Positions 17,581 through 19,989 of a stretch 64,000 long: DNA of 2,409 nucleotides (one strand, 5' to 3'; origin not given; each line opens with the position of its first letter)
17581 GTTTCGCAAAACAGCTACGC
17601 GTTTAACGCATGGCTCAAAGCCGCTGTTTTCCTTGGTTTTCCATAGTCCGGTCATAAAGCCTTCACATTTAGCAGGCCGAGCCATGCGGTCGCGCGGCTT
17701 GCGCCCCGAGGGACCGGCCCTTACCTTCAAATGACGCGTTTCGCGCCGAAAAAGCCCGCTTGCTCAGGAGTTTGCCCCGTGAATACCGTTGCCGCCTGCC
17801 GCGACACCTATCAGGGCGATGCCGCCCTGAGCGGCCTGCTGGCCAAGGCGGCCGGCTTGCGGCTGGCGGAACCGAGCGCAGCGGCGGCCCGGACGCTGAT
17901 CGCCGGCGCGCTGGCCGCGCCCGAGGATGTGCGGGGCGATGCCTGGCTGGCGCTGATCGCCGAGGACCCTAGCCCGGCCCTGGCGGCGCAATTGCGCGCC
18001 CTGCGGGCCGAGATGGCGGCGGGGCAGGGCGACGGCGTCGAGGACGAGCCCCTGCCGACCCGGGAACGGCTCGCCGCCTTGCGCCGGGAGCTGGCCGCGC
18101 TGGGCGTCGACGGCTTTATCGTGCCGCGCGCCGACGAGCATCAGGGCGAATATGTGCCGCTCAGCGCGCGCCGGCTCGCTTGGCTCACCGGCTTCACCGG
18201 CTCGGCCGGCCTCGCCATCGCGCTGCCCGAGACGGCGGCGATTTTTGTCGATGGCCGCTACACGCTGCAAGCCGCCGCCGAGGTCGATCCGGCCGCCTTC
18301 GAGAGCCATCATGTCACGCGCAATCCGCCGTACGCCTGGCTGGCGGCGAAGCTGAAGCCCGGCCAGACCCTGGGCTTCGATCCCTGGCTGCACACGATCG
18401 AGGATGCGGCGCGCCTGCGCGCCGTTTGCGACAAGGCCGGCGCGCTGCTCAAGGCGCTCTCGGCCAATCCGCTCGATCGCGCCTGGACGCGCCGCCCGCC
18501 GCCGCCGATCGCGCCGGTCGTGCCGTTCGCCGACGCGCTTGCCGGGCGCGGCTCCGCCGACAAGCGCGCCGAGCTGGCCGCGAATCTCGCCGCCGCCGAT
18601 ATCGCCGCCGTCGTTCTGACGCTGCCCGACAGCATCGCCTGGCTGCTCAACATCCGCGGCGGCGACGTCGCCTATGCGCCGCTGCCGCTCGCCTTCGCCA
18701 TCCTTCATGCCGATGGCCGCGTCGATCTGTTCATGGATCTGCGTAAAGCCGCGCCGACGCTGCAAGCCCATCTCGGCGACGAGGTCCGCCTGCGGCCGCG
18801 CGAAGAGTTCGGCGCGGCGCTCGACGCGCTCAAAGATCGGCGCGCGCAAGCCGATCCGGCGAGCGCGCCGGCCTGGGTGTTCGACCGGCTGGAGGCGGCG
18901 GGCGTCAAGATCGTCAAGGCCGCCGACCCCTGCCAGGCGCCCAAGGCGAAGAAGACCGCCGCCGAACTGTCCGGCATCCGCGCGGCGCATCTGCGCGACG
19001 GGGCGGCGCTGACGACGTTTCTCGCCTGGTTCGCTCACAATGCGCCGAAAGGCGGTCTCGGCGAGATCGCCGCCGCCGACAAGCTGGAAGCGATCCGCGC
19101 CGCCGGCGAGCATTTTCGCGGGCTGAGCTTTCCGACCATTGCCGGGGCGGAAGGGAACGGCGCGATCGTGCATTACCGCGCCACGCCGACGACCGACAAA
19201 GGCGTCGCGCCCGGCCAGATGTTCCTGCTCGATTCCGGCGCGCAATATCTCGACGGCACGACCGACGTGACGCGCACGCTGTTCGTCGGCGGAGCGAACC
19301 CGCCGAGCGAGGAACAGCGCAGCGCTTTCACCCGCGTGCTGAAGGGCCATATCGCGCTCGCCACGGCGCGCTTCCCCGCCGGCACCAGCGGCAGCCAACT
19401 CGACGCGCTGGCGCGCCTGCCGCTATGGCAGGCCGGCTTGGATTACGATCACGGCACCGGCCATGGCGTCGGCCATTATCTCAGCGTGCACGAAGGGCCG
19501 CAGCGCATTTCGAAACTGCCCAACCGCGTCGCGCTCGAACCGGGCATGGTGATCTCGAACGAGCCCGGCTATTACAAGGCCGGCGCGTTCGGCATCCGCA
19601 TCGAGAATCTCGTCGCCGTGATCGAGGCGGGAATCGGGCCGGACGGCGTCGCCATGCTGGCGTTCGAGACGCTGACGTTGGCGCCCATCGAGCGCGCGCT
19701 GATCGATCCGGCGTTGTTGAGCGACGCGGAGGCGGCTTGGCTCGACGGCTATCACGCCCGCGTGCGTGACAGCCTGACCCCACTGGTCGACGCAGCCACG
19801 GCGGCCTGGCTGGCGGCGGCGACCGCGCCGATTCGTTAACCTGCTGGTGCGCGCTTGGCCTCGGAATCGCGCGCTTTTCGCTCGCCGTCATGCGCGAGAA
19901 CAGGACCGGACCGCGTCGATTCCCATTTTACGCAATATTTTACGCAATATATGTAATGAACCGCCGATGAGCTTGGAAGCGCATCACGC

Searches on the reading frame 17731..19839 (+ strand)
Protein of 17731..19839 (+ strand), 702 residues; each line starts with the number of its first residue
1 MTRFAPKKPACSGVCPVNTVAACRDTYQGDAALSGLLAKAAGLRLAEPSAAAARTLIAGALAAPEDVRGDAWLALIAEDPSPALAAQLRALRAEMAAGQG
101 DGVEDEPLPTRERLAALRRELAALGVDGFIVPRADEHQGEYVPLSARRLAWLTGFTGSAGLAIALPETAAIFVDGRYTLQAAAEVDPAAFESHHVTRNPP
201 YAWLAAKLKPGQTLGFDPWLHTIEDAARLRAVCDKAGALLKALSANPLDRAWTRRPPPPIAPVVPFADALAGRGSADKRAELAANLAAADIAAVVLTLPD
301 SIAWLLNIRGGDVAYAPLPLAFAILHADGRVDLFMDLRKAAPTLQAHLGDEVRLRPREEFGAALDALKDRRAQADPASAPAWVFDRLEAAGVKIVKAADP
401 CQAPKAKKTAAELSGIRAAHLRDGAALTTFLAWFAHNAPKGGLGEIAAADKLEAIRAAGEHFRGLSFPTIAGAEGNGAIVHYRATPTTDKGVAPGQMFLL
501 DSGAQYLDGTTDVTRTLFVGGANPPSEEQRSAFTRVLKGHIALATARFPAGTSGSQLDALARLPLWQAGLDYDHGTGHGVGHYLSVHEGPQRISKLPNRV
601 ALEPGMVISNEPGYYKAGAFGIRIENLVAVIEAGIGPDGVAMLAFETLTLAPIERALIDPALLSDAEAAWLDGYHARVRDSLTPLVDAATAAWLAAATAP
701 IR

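Call 37: search_protein_families(library=pfam, proteins=[window:17731-19839:+], max_evalue=0.00001)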
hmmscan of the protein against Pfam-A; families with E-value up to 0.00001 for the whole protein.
window:17731-19839:+ (702 aa): 4 families
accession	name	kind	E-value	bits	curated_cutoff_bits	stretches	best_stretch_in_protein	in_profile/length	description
PF00557.29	Peptidase_M24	-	1.8e-51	175.3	23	1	415-631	2-207/208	Metallopeptidase family M24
PF16189.11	Creatinase_N_2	-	1.1e-35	123.4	29.7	1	255-412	2-161/161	Creatinase/Prolidase N-terminal domain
PF16188.10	Peptidase_M24_C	-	1.8e-21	76.3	28.9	1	642-701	2-63/63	C-terminal region of peptidase_M24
PF01321.24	Creatinase_N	-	7e-18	65.8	22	1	113-236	1-113/128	Creatinase/Prolidase N-terminal domain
